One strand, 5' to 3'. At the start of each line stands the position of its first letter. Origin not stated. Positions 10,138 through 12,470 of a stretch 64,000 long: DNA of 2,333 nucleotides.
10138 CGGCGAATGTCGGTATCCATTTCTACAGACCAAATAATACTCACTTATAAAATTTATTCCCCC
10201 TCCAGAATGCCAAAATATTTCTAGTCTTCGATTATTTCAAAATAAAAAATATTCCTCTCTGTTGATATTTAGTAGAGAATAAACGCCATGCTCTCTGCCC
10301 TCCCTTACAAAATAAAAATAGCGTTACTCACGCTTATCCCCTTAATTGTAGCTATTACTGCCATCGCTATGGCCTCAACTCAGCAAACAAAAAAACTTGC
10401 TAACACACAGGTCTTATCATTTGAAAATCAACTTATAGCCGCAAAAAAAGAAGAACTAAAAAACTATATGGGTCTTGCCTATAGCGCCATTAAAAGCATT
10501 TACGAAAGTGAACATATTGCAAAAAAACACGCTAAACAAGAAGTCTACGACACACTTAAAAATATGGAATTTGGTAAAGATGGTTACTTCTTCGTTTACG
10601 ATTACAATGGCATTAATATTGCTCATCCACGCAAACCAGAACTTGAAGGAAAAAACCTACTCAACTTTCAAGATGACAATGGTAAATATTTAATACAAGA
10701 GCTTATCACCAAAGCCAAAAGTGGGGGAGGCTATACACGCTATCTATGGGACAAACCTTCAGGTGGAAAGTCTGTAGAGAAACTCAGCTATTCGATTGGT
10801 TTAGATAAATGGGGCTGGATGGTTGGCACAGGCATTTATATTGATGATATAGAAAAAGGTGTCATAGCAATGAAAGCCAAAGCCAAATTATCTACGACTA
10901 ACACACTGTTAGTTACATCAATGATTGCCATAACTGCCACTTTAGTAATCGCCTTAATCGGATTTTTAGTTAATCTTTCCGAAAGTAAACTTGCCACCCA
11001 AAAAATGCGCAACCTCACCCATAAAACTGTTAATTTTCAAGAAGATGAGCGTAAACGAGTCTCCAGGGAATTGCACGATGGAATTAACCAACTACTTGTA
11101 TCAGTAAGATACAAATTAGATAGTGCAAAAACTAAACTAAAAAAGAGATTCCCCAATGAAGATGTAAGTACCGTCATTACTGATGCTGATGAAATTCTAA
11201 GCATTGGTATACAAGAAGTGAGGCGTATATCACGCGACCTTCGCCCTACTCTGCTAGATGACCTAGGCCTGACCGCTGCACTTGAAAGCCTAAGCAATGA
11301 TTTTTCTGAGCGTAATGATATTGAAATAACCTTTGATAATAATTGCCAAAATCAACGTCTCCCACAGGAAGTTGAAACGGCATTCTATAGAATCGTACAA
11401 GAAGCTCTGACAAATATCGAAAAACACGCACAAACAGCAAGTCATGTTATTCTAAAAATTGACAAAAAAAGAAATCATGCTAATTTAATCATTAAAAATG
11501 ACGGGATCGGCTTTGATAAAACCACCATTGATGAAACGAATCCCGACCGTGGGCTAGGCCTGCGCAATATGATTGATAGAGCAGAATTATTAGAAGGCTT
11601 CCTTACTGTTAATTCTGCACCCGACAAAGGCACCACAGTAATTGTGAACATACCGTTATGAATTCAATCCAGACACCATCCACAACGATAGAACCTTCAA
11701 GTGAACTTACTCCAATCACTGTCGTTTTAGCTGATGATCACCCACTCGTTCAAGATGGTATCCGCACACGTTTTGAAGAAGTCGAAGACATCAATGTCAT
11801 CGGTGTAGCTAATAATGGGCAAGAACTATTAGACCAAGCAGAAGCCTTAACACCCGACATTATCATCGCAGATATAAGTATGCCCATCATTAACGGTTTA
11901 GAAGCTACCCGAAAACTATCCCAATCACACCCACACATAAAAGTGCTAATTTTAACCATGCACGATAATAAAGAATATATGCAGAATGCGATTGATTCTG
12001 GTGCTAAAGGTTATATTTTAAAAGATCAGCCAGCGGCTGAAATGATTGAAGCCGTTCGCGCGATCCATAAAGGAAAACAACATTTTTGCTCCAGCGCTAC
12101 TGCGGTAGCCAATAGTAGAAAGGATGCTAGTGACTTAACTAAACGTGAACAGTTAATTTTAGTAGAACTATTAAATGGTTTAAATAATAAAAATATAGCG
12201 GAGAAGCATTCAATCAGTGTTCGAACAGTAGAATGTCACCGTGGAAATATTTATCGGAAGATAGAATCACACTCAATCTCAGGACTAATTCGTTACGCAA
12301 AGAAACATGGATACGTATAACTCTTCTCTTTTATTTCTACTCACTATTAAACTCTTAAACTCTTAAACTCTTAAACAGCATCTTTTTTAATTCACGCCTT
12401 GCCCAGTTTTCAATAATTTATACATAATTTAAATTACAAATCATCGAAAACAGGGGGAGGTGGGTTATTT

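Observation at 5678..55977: Abundant unassigned intergenic repeat family with a 30-bp C7/G7-tipped arm (9 loci in 64 kb)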

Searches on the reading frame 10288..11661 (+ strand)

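Call 45: search_protein_families(library=pfam, proteins=[window:10288-11661:+], max_evalue=0.00001)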
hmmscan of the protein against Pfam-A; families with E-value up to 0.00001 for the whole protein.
window:10288-11661:+ (457 aa): 5 families
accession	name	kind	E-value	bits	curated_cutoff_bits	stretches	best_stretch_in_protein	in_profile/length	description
PF17200.10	sCache_2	-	4.4e-43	147.3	25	1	50-192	2-149/155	Single Cache domain 2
PF08269.17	dCache_2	-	1.2e-42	146.6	26.5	1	33-201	27-198/298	Cache domain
PF17201.10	Cache_3-Cache_2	-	2.4e-14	53.8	27.7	1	83-190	188-291/299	Cache 3/Cache 2 fusion domain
PF07730.19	HisKA_3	-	3.8e-13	50.2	24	1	254-322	1-67/68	Histidine kinase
PF02518.31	HATPase_c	-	1e-12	48.9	26.4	1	363-457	3-109/111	Histidine kinase-, DNA gyrase B-, and HSP90-like ATPase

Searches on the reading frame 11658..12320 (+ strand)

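Call 45: search_protein_families(library=pfam, proteins=[window:11658-12320:+], max_evalue=0.00001)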
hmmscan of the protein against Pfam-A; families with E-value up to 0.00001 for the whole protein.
window:11658-12320:+ (220 aa): 2 families
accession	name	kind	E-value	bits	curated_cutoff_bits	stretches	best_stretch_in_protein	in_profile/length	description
PF00072.30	Response_reg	-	3.1e-28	98.6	30.2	1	22-134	1-111/111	Response regulator receiver domain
PF00196.25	GerE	-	7.2e-17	61.2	23.5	1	159-214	2-57/57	Bacterial regulatory proteins, luxR family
